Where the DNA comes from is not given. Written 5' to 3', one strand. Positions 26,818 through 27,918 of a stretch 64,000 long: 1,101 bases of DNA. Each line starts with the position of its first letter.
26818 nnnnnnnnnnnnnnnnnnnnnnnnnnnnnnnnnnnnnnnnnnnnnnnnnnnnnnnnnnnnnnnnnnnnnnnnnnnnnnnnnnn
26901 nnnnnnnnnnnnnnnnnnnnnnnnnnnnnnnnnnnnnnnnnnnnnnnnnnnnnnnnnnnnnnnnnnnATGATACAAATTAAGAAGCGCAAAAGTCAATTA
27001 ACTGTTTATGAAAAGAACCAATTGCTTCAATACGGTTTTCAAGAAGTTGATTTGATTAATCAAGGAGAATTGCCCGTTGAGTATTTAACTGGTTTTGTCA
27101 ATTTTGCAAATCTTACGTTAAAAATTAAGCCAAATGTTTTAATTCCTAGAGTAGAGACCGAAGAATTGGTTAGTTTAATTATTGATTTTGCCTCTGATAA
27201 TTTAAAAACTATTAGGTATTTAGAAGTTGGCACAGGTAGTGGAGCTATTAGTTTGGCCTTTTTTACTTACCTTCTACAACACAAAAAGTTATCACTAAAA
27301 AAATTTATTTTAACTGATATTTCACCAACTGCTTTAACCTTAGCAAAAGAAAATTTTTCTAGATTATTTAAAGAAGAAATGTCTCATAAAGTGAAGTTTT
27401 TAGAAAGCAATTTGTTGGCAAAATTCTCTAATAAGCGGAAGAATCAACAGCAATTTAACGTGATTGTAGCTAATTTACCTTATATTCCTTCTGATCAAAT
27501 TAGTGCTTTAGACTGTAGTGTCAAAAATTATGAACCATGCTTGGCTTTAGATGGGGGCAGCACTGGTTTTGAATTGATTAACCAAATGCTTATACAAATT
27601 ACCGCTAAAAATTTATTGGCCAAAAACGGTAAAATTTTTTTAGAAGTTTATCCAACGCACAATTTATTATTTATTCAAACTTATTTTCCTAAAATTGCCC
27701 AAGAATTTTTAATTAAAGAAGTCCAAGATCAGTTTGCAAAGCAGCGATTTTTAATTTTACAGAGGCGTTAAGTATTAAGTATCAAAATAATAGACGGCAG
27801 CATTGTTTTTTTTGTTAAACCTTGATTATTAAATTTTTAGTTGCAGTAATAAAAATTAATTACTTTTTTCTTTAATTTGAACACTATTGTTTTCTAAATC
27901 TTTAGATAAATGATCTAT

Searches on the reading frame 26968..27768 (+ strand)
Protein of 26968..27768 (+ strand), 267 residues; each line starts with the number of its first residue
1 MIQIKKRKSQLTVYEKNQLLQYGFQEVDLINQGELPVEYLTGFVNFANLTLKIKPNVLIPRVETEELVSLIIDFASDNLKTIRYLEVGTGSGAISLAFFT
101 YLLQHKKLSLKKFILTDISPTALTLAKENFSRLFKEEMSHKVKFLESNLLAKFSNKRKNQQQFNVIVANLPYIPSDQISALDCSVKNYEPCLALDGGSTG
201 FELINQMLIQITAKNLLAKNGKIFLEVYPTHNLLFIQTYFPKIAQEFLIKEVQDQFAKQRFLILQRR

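Call 7: search_protein_families(library=pfam, proteins=[window:26968-27768:+], max_evalue=0.001)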
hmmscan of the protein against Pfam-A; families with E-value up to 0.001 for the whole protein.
window:26968-27768:+ (267 aa): 5 families
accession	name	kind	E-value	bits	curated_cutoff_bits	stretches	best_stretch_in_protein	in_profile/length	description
PF13847.12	Methyltransf_31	-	2.3e-09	37.6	27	1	81-226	4-110/145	Methyltransferase domain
PF06325.19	PrmA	-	5.9e-05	23.1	22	1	83-170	164-234/296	Ribosomal protein L11 methyltransferase (PrmA)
PF05175.20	MTS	-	0.00015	21.9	23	0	80-172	31-108/170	Methyltransferase small domain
PF08242.18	Methyltransf_12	-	0.00035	21.7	30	1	85-169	1-72/98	Methyltransferase domain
PF13649.12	Methyltransf_25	-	0.00083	20.4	27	0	85-179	2-83/97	Methyltransferase domain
